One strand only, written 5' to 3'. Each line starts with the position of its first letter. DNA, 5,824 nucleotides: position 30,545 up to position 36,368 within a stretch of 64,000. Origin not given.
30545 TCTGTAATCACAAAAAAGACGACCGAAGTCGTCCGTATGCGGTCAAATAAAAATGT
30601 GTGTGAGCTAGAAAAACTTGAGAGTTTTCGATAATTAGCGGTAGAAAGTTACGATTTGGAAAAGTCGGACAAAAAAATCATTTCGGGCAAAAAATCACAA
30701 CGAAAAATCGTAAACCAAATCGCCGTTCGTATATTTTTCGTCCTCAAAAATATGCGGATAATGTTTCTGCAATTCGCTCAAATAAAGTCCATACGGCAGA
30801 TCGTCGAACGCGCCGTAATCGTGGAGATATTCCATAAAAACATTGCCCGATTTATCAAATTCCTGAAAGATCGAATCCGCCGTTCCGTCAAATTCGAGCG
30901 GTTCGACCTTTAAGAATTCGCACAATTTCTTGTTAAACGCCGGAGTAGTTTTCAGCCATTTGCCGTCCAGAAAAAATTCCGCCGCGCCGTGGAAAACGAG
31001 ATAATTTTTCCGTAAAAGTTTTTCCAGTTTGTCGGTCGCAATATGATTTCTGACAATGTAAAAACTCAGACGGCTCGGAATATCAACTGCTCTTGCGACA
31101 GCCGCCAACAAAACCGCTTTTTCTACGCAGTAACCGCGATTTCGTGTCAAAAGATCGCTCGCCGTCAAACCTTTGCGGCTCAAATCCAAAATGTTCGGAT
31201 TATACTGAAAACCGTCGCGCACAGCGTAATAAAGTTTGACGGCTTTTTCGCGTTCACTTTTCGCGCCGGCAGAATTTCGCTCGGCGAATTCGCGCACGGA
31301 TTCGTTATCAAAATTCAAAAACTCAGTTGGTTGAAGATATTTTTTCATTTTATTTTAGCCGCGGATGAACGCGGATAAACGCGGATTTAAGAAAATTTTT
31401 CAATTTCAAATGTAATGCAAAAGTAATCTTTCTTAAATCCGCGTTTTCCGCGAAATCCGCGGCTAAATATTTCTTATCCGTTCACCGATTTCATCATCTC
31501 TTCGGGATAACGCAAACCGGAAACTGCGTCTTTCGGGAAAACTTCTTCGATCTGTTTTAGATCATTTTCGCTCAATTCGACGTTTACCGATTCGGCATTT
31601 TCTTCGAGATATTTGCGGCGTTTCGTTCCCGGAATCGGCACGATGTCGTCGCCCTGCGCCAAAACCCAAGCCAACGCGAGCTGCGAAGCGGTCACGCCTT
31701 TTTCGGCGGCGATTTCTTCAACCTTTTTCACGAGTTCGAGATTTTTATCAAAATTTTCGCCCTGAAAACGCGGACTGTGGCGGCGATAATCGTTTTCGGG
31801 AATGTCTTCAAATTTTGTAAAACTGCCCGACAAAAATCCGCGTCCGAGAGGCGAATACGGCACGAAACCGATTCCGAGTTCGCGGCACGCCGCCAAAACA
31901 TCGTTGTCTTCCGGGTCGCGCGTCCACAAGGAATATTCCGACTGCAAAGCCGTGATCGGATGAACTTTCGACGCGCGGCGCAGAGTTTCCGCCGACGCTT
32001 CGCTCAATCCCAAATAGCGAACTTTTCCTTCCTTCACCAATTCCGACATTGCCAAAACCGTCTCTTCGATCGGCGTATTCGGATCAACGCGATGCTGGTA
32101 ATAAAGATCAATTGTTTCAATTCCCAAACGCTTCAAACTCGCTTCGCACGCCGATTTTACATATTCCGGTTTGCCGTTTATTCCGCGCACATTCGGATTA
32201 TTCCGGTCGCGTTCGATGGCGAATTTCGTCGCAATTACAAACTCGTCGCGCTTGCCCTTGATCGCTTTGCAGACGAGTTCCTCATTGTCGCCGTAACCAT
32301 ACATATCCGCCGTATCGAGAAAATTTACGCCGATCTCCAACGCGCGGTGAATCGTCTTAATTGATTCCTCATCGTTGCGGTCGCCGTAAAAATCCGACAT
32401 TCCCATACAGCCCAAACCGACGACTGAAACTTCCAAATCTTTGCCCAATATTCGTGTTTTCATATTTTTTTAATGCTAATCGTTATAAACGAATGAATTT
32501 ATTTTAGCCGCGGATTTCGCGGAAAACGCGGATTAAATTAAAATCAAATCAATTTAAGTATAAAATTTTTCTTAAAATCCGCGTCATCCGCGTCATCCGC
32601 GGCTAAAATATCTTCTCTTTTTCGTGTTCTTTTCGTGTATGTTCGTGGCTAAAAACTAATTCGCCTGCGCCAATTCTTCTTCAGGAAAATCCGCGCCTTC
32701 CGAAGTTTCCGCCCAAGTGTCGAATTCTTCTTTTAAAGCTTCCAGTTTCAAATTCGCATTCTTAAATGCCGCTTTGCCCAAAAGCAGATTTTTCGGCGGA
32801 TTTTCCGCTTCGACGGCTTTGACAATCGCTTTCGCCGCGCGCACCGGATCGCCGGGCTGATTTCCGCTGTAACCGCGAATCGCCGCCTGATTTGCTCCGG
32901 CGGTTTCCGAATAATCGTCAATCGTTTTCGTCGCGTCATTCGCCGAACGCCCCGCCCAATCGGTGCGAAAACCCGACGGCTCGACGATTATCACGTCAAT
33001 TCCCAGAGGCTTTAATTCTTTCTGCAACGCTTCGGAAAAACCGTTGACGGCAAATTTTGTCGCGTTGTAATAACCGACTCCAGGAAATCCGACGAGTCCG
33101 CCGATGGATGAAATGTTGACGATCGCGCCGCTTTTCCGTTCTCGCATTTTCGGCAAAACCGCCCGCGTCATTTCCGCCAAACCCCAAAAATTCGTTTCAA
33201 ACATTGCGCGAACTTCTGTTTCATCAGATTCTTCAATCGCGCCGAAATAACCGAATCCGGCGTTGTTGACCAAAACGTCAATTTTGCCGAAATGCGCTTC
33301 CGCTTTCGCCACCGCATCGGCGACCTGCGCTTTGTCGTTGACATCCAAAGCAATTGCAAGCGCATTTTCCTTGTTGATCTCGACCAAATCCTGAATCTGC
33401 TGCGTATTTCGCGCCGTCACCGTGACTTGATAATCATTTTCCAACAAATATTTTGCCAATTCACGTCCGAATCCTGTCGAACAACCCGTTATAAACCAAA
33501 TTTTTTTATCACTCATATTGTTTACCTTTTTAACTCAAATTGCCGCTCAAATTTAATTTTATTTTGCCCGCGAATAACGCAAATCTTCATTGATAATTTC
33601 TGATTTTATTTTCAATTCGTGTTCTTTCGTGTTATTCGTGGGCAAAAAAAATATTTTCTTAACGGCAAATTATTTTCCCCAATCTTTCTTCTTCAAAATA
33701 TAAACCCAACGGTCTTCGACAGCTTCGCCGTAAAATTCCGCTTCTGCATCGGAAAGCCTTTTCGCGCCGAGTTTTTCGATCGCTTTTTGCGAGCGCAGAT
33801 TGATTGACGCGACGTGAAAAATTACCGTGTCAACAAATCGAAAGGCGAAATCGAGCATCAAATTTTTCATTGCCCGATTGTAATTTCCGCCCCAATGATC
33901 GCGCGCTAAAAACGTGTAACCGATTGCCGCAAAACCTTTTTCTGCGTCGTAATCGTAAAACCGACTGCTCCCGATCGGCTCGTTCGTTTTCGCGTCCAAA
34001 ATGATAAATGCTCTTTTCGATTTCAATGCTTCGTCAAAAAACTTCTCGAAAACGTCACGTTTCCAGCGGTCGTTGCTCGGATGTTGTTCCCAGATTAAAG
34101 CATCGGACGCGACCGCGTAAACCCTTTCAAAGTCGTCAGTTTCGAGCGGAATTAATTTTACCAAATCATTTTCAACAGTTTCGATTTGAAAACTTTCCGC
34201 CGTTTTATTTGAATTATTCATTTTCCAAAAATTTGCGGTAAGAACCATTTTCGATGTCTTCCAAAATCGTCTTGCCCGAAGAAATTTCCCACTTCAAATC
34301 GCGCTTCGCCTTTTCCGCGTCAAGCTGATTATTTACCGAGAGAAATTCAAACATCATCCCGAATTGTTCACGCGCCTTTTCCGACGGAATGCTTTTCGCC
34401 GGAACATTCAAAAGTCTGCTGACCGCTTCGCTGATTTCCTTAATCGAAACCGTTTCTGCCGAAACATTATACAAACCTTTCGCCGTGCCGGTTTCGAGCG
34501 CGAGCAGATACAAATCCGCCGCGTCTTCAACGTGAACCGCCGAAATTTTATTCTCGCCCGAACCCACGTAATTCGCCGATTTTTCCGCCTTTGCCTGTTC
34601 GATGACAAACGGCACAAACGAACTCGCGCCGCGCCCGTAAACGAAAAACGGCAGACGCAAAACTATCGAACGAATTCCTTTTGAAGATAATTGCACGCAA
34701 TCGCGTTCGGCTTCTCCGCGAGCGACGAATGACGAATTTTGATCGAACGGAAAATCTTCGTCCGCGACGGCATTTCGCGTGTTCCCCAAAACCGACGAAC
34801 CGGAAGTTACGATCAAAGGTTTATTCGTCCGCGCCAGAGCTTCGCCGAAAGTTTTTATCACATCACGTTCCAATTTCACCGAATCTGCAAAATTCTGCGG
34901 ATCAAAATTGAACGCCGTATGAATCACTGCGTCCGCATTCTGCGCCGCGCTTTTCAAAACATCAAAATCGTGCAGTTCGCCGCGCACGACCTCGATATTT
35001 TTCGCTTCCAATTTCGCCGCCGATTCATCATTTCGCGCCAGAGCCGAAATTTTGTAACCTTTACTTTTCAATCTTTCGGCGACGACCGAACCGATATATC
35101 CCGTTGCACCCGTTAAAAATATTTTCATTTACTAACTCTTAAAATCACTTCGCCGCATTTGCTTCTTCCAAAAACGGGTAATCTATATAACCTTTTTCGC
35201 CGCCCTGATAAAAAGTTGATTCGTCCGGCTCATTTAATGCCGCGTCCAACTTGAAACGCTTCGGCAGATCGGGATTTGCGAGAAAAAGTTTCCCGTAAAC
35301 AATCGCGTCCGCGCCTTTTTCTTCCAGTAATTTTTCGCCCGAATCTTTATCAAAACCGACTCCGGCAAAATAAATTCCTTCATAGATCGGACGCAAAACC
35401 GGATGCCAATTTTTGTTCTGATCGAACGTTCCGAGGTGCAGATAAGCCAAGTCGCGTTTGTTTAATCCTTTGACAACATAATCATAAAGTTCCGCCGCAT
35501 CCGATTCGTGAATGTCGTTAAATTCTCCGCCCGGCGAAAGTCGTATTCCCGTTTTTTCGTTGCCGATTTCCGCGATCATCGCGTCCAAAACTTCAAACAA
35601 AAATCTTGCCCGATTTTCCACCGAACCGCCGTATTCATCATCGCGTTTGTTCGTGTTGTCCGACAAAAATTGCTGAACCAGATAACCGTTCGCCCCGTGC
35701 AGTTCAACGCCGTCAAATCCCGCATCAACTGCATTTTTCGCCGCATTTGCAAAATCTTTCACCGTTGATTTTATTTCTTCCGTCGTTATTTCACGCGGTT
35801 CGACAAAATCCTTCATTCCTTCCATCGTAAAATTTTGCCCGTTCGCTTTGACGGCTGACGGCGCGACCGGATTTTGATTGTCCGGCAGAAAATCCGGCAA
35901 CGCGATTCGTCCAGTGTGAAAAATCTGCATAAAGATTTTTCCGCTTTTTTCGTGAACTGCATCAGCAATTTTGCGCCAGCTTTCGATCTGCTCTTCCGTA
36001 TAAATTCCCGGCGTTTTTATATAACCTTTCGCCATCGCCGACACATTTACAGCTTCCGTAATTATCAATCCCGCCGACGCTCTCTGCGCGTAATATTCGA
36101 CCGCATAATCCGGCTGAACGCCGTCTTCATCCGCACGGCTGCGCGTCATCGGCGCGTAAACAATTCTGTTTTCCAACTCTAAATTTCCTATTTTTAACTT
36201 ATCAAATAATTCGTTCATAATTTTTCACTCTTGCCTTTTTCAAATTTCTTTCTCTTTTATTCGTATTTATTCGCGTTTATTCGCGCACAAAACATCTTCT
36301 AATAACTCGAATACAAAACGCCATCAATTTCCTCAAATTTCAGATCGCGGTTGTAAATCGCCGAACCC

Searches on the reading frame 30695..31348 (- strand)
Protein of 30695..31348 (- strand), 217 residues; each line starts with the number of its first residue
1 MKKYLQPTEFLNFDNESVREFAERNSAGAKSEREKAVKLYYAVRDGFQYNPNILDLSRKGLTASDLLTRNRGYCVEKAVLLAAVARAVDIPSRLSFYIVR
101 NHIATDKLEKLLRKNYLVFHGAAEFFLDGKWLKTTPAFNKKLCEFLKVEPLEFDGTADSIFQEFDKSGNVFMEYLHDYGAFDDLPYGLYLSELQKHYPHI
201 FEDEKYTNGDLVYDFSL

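Call 13: search_protein_families(library=pfam, proteins=[window:30695-31348:-])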
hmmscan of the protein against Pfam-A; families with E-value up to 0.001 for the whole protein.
window:30695-31348:- (217 aa): 1 family
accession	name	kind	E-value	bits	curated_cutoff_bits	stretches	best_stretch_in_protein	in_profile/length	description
PF01841.26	Transglut_core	-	1.2e-15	58.1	23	1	20-134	2-106/108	Transglutaminase-like superfamily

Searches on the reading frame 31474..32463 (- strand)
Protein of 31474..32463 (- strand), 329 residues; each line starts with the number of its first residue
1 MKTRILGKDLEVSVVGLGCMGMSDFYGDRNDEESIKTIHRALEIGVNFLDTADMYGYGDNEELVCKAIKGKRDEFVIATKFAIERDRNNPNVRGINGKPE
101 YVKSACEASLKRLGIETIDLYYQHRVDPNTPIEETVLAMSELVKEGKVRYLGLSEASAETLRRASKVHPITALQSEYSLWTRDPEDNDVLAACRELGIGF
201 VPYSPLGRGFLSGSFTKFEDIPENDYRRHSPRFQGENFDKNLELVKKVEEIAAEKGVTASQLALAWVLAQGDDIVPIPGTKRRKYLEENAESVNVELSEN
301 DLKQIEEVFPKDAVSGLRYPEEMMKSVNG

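Call 13: search_protein_families(library=pfam, proteins=[window:31474-32463:-])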
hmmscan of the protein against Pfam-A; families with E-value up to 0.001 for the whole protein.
window:31474-32463:- (329 aa): 1 family
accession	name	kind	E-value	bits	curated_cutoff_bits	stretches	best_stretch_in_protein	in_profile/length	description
PF00248.27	Aldo_ket_red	-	6.6e-82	275.3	24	1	15-308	2-289/291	Aldo/keto reductase family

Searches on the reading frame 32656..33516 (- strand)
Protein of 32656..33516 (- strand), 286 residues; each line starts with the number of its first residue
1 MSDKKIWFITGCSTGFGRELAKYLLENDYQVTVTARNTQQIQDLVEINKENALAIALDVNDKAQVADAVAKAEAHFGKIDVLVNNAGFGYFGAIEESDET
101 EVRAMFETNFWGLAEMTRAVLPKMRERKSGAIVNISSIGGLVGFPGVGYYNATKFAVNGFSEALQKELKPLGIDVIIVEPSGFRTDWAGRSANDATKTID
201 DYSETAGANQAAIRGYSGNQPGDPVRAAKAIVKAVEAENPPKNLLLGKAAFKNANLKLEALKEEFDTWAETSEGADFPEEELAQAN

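Call 13: search_protein_families(library=pfam, proteins=[window:32656-33516:-])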
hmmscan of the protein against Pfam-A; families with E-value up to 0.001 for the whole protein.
window:32656-33516:- (286 aa): 5 families
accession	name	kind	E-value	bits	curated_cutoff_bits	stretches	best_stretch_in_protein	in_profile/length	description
PF00106.31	adh_short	-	5.2e-55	186.4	26.6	1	5-191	1-190/195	short chain dehydrogenase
PF13561.12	adh_short_C2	-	6.2e-36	124.6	27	1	14-202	6-194/236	Enoyl-(Acyl carrier protein) reductase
PF08659.16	KR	-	2.2e-15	57.5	22.6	1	8-166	4-165/180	KR domain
PF13460.12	NAD_binding_10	-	6.3e-10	39.7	27.2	1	15-188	5-150/184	NAD(P)H-binding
PF01370.27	Epimerase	-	0.00049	20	20.9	1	8-90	2-76/240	NAD dependent epimerase/dehydratase family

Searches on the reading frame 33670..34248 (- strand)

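Call 13: search_protein_families(library=pfam, proteins=[window:33670-34248:-])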
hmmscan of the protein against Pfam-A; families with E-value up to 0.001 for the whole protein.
window:33670-34248:- (192 aa): 2 families
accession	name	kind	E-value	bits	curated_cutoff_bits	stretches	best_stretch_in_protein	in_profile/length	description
PF13302.13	Acetyltransf_3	-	1.2e-18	68.6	25.4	1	32-163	4-138/138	Acetyltransferase (GNAT) domain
PF00583.31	Acetyltransf_1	-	1.1e-07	32.5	20.7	1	53-161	7-115/116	Acetyltransferase (GNAT) family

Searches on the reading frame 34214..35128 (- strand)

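Call 13: search_protein_families(library=pfam, proteins=[window:34214-35128:-])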
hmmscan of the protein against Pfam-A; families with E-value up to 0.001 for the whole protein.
window:34214-35128:- (304 aa): 8 families
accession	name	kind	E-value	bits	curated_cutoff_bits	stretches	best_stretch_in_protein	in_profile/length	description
PF01370.27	Epimerase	-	1.6e-26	93.6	20.9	1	3-222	1-239/240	NAD dependent epimerase/dehydratase family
PF13460.12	NAD_binding_10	-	4e-14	53.3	27.2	1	7-117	1-105/184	NAD(P)H-binding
PF05368.20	NmrA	-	1.9e-13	51.2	27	1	2-72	4-77/298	NmrA-like family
PF16363.11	GDP_Man_Dehyd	-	3.7e-13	50.1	27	1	5-282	2-321/332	GDP-mannose 4,6 dehydratase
PF01073.25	3Beta_HSD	-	1.7e-09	37.5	22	1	5-212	2-230/280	3-beta hydroxysteroid dehydrogenase/isomerase family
PF04321.23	RmlD_sub_bind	-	1.7e-08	34.3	27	1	1-247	1-238/287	RmlD substrate binding domain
PF02254.24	TrkA_N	-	1.6e-05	25.6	23.8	1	10-71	7-69/116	TrkA-N domain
PF00106.31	adh_short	-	0.00074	19.5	26.6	0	3-64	3-70/195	short chain dehydrogenase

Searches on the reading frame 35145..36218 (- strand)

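Call 13: search_protein_families(library=pfam, proteins=[window:35145-36218:-])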
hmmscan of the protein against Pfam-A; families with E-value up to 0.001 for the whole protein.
window:35145-36218:- (357 aa): 1 family
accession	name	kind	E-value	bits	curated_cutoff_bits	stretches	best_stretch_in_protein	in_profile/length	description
PF00724.26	Oxidored_FMN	-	5.7e-83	279.4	27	1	3-325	1-338/342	NADH:flavin oxidoreductase / NADH oxidase family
